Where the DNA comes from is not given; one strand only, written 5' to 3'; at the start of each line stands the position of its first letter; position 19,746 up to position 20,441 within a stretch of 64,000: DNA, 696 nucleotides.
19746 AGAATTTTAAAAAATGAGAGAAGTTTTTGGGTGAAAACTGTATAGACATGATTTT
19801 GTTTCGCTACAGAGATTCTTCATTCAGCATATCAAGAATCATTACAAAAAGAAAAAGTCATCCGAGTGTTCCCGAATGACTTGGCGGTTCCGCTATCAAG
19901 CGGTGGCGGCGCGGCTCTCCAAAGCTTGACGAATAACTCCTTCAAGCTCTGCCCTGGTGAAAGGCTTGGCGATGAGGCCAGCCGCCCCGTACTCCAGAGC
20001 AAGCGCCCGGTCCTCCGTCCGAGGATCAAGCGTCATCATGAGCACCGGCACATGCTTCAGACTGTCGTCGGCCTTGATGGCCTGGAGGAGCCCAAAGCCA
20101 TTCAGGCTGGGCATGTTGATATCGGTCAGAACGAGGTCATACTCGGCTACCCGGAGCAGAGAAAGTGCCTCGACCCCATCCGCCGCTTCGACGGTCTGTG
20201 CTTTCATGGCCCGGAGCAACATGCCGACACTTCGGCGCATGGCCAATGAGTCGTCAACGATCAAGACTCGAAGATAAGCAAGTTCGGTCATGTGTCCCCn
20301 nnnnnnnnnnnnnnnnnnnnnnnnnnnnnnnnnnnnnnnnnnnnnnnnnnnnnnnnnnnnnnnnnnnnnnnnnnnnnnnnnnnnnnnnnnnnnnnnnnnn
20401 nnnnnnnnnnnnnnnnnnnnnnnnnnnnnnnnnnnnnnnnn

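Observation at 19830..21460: Compositionally foreign mosaic between the L,D-transpeptidase gene and ftsZ: a GC-rich CheY-like receiver plus a DUF, and an AT-rich orphan gene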

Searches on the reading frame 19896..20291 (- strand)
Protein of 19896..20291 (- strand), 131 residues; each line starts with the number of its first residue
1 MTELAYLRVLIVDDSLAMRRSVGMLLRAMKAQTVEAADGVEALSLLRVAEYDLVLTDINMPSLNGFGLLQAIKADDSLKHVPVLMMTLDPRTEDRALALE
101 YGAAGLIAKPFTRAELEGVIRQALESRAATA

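Call 4: search_protein_families(library=pfam, proteins=[window:19896-20291:-], max_evalue=0.1)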
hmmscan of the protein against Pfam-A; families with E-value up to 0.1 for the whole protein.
window:19896-20291:- (131 aa): 1 family
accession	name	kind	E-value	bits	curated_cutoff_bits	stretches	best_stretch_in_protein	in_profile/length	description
PF00072.30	Response_reg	-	1.2e-25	90.3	30.2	1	9-120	1-110/111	Response regulator receiver domain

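Call 6: find_encoding_contigs(protein=window:19896-20291:-, flank=10000, max_places=10)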
Protein window:19896-20291:- (131 aa): 20 contigs read that carry it; 10 places shown.
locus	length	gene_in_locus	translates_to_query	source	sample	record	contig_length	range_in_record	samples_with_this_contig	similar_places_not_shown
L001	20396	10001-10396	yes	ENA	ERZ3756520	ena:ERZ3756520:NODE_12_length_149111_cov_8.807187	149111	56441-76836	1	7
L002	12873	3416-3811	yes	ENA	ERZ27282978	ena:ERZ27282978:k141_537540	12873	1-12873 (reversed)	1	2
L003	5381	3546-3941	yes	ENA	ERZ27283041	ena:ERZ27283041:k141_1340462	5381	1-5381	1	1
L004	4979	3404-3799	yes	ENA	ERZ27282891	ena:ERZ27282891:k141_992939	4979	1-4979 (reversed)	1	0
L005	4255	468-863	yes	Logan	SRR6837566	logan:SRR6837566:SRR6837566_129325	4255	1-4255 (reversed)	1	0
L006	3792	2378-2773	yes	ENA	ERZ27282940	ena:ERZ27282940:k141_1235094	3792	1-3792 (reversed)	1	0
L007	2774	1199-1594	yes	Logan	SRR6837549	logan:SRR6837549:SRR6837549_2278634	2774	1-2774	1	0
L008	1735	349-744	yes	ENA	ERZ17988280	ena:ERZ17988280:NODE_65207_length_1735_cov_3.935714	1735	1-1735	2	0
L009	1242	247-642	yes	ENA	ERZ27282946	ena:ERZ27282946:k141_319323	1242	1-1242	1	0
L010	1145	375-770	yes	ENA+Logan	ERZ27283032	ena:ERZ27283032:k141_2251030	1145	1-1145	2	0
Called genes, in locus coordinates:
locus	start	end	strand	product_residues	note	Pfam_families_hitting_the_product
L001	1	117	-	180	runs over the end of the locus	PF01195:Pept_tRNA_hydro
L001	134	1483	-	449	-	PF03816:LytR_cpsA_psr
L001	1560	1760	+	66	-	-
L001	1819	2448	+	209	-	PF10502:Peptidase_S26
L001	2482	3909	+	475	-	PF13393:tRNA-synt_His, PF00587:tRNA-synt_2b, PF03129:HGTP_anticodon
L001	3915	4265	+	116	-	PF11969:DcpS_C, PF01230:HIT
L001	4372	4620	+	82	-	-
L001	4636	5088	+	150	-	PF09424:YqeY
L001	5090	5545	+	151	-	PF02130:YbeY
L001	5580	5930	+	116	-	PF01219:DAGK_prokar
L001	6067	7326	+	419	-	PF11104:PilM_2 (faint), PF14450:FtsA (weak), PF02491:SHS2_FTSA, PF06723:MreB_Mbl, PF14450:FtsA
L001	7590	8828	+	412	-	PF00091:Tubulin, PF12327:FtsZ_C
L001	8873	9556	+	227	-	-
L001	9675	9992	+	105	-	-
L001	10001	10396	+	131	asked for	PF00072:Response_reg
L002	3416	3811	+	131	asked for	PF00072:Response_reg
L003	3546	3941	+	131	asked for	PF00072:Response_reg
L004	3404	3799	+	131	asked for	PF00072:Response_reg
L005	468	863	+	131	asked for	PF00072:Response_reg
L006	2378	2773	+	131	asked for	PF00072:Response_reg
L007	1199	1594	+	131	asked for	PF00072:Response_reg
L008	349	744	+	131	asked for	PF00072:Response_reg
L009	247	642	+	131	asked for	PF00072:Response_reg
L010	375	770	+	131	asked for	PF00072:Response_reg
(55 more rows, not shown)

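Call 17: find_homologous_proteins(query=window:19896-20291:-, max_evalue=1e-10)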
Query window:19896-20291:- (131 aa): 279 proteins with E <= 1e-10 among 555 candidates; the best 120 are listed.
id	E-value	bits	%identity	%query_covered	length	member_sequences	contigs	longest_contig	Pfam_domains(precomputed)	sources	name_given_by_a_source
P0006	4.3e-73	261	100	100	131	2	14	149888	PF00072.31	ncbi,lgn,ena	-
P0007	1.2e-46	176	67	100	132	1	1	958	PF00072.31,PF06490.18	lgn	-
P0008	1.5e-43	166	66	100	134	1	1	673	PF00072.31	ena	-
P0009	5.4e-42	161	65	99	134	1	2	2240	PF00072.31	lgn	-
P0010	4.9e-41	158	63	100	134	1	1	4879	PF00072.31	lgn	-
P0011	2.5e-39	152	65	96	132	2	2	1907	PF00072.31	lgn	-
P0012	1.8e-31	127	56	95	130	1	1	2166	PF00072.31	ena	-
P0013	7.7e-31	125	54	100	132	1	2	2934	PF00072.31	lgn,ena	-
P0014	9.4e-31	125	53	99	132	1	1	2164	PF00072.31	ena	-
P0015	3.7e-30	123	55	95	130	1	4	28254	PF00072.31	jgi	jgi:two-component system chemotaxis response regulator CheY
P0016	5.6e-30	122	55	95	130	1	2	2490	PF00072.31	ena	-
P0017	1.6e-29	121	52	95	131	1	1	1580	PF00072.31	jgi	jgi:two-component system chemotaxis response regulator CheY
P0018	3.4e-28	116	56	85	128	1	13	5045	PF00072.31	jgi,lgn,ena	-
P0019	7.6e-28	115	52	91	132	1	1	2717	PF00072.31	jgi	jgi:two-component system chemotaxis response regulator CheY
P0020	2.0e-27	114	55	85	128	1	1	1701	PF00072.31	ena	-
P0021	5.3e-26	109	53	88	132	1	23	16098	PF00072.31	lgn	-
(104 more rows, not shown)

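Call 18: find_encoding_contigs(protein=P0015, flank=8000, max_places=3)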
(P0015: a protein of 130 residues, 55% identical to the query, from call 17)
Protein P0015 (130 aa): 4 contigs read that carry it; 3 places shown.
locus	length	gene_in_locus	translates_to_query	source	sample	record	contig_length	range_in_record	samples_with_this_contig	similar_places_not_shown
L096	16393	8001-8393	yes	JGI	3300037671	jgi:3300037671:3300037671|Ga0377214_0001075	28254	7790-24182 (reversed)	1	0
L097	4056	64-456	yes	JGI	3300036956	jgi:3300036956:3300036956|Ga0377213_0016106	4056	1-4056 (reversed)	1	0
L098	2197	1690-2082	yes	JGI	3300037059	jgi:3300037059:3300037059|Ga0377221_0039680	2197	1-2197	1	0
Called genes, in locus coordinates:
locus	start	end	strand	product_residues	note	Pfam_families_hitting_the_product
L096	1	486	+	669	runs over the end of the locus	PF13844:Glyco_transf_41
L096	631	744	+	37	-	-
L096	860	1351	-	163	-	PF01467:CTP_transf_like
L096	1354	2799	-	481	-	PF04464:Glyphos_transf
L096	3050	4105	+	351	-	PF00535:Glycos_transf_2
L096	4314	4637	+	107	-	PF05247:FlhD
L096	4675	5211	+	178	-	PF05280:FlhC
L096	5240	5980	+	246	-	PF13489:Methyltransf_23 (weak)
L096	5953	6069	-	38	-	-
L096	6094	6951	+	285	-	PF20560:MotA_N, PF01618:MotA_ExbB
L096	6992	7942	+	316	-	PF13677:MotB_plug, PF00691:OmpA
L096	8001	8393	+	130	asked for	PF00072:Response_reg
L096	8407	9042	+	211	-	PF04344:CheZ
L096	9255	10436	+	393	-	PF01312:Bac_export_2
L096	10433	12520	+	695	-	PF00771:FHIPEP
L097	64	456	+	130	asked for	PF00072:Response_reg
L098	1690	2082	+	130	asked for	PF00072:Response_reg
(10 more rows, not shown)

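Call 19: find_encoding_contigs(protein=P0021, flank=8000, max_places=3)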
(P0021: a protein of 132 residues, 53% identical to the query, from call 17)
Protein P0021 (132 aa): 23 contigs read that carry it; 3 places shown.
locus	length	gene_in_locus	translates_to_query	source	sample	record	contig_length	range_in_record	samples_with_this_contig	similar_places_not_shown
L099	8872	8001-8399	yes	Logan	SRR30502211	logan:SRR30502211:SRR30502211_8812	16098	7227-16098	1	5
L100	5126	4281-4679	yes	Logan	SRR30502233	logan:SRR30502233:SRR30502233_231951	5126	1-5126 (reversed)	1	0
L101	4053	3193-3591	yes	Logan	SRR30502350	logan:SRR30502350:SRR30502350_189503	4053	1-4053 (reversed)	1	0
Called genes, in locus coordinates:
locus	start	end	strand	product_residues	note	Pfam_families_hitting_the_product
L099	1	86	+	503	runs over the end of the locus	PF13393:tRNA-synt_His, PF00587:tRNA-synt_2b, PF03129:HGTP_anticodon (weak)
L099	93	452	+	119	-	PF11969:DcpS_C, PF01230:HIT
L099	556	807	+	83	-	-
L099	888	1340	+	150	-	PF09424:YqeY, PF02637:GatB_Yqey (weak)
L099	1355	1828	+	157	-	PF02130:YbeY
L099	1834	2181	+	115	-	PF01219:DAGK_prokar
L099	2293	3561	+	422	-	PF14450:FtsA (weak), PF02491:SHS2_FTSA, PF11104:PilM_2 (weak), PF06723:MreB_Mbl, PF14450:FtsA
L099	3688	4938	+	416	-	PF00091:Tubulin, PF12327:FtsZ_C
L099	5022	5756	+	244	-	-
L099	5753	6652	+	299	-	PF04326:SLFN_AlbA_2 (faint)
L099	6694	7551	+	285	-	-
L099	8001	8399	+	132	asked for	PF00072:Response_reg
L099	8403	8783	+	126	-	-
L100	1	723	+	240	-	?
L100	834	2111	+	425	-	-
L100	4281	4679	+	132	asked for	PF00072:Response_reg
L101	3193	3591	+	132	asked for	PF00072:Response_reg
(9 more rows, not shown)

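Call 20: find_encoding_contigs(protein=P0010, flank=8000, max_places=3)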
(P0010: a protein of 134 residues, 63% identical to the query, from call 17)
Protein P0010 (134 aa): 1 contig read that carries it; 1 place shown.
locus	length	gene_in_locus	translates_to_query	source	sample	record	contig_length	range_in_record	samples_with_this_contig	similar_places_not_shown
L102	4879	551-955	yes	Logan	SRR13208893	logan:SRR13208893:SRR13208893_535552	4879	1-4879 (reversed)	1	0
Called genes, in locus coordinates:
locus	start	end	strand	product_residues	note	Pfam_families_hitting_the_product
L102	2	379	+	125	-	?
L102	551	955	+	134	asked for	PF00072:Response_reg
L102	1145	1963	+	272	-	PF03734:YkuD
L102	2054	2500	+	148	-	PF22811:Zn_ribbon_NrdR, PF03477:ATP-cone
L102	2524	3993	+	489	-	PF13567:DUF4131 (weak), PF03772:Competence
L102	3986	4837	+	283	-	PF23023:Anti-Pycsar_Apyc1 (faint), PF00753:Lactamase_B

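Call 27: search_protein_families(library=phrogs, proteins=[window:19896-20291:-, L099:5022-5756:+, L099:5753-6652:+, L099:6694-7551:+, L099:8403-8783:+], max_evalue=0.01)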
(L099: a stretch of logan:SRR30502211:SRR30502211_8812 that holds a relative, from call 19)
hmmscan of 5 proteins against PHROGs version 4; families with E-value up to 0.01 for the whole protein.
window:19896-20291:- (131 aa): 6 families
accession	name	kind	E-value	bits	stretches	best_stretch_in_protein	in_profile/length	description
phrog_731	-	unknown function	6.4e-26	92.1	1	8-125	3-118/227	-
phrog_5982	-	unknown function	3e-21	76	1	6-128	868-989/1030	-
phrog_20458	-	unknown function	5e-15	55.8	1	3-125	694-818/829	-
phrog_37855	-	unknown function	4.6e-09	36.7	1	4-123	3-127/278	-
phrog_22245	-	unknown function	1.4e-05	25.4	1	6-111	3-109/349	-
phrog_8810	-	unknown function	0.00037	21.2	1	8-127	2-123/245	-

L099:5022-5756:+ (244 aa): 0 families

L099:5753-6652:+ (299 aa): 1 family
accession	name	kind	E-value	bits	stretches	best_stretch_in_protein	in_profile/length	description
phrog_12156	-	DNA, RNA and nucleotide metabolism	0.00092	19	1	47-173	34-150/485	DNA helicase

L099:6694-7551:+ (285 aa): 0 families

L099:8403-8783:+ (126 aa): 0 families

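Call 28: search_protein_families(library=padloc, proteins=[window:19896-20291:-, L099:5022-5756:+, L099:5753-6652:+, L099:6694-7551:+, L099:8403-8783:+], max_evalue=0.01)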
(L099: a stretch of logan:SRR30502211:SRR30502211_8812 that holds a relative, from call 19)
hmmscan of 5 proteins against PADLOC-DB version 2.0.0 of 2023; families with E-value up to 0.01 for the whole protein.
window:19896-20291:- (131 aa): 2 families
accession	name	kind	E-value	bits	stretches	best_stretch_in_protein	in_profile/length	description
PDLC00405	SduA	-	0.0011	16.5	1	5-85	5-94/323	DUF4263 domain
PDLC04725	PDC-M60B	-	0.0041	15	1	7-63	4-62/158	-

L099:5022-5756:+ (244 aa): 0 families

L099:5753-6652:+ (299 aa): 0 families

L099:6694-7551:+ (285 aa): 0 families

L099:8403-8783:+ (126 aa): 0 families

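Call 48: search_solved_structures(query=window:19896-20291:-, max_evalue=1e-10)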
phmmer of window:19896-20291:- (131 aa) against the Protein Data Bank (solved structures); distinct sequences matched with E-value up to 1e-10: 90 (the best 60 are shown).
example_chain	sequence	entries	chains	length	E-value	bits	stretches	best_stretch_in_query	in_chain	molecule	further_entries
3to5_A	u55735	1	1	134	1.1e-24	90.4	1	7-120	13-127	CheY homolog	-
4hns_A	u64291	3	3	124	1.1e-24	90.4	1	7-118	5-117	Chemotaxis protein CheY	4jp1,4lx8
4hnq_A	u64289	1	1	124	2.2e-24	89.5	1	7-118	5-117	Chemotaxis protein CheY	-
3oly_A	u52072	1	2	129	1.2e-23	87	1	7-125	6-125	Chemotaxis protein CheY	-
3olv_A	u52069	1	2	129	1.7e-23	86.6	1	7-125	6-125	Chemotaxis protein CheY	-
1ab6_A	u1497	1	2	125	3e-23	85.8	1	7-125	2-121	CHEMOTAXIS PROTEIN CHEY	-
3olw_A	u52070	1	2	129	3.3e-23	85.7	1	7-125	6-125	Chemotaxis protein CheY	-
1djm_A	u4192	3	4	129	3.3e-23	85.6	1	7-125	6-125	CHEMOTAXIS PROTEIN Y | Chemotaxis protein cheY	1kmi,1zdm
1cye_A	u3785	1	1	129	3.4e-23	85.6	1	7-125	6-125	CHEY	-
1d4z_A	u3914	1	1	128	3.4e-23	85.6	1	7-125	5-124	CHEMOTAXIS PROTEIN CHEY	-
1a0o_A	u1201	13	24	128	3.4e-23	85.6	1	7-125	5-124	CHEY | CHEMOTAXIS CHEY PROTEIN | CHEMOTAXIS PROTEIN CHEY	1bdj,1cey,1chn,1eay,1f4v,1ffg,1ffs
3oo0_A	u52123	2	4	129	4.5e-23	85.2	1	7-125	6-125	Chemotaxis protein CheY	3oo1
3olx_A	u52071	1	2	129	4.5e-23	85.2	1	7-125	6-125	Chemotaxis protein CheY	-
5chy_A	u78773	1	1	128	4.7e-23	85.2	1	7-125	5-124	CHEY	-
3myy_A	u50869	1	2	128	4.7e-23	85.1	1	7-125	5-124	Chemotaxis protein cheY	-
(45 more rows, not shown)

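Call 57: search_protein_families(library=pfam, proteins=[L099:5022-5756:+, L099:5753-6652:+], max_evalue=0.05)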
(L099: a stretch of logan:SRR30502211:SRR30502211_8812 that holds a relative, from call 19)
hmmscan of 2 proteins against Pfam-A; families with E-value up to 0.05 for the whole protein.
L099:5022-5756:+ (244 aa): 0 families

L099:5753-6652:+ (299 aa): 1 family
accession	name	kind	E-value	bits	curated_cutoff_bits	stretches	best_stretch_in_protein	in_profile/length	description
PF04326.19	SLFN_AlbA_2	-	9.6e-06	26.6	25.3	1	26-158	1-113/118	Schlafen, AlbA_2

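Call 58: search_protein_families(library=ncbifam, proteins=[window:19896-20291:-], max_evalue=0.01)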
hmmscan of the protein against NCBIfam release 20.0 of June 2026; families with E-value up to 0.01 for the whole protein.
window:19896-20291:- (131 aa): 100 families (the best 25 are shown)
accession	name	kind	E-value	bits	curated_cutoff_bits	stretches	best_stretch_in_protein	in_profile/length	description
NF007901.0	PRK10610.1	equivalog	5e-27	94.6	189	1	7-124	6-124/129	chemotaxis response regulator CheY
NF041866.1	EpsW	equivalog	3.7e-20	71.9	200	1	7-129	6-130/131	exopolysaccharide biosynthesis response regulator EpsW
NF045944.1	ResRegRpaBCyano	equivalog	7.3e-20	71.3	330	1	10-125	1-113/229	response regulator transcription factor RpaB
NF007135.0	PRK09581.1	equivalog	3.3e-19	69.1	474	1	8-117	4-113/457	PleD family two-component system response regulator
NF040689.1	MtrAB_MtrA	equivalog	3.7e-18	65.7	300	1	9-126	1-115/219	MtrAB system response regulator MtrA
NF008469.0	PRK11361.1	equivalog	9.4e-18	64.1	714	1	7-128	5-124/461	acetoacetate metabolism transcriptional regulator AtoC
TIGR02154.1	PhoB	equivalog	9.5e-18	64.3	296.2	1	8-124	4-120/226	phosphate regulon transcriptional regulator PhoB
NF041733.1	resp_reg_CseB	equivalog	2.7e-17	62.9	350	1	8-126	2-117/228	two-component system response regulator CseB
NF011874.0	PRK15347.1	equivalog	4.1e-17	61.5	852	1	7-124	691-810/921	two component system sensor kinase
NF045991.1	RespRegCtrARhodob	equivalog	7.5e-17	61.8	350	1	7-121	1-113/224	response regulator transcription factor CtrA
NF007969.0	PRK10693.1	equivalog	1.3e-16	60.5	329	1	4-112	5-111/337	two-component system response regulator RssB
NF008099.0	PRK10841.1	equivalog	1.3e-16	59.5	920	1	6-121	824-937/949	two-component system sensor histidine kinase RcsC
NF001965.0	PRK00742.1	subfamily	8e-16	58.2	293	1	7-115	4-113/357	chemotaxis-specific protein-glutamate methyltransferase CheB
NF006900.1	PRK09390.1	equivalog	1e-15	57.8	255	1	8-128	6-124/203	response regulator FixJ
NF008318.0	PRK11107.1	equivalog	2.7e-15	55.5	890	1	5-125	666-786/920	two-component sensor histidine kinase BarA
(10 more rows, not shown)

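Call 72: search_protein_families(library=pfam, proteins=[L099:5022-5756:+], max_evalue=10)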
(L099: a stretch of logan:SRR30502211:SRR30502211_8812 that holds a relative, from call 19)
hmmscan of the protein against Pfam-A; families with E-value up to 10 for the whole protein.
L099:5022-5756:+ (244 aa): 0 families
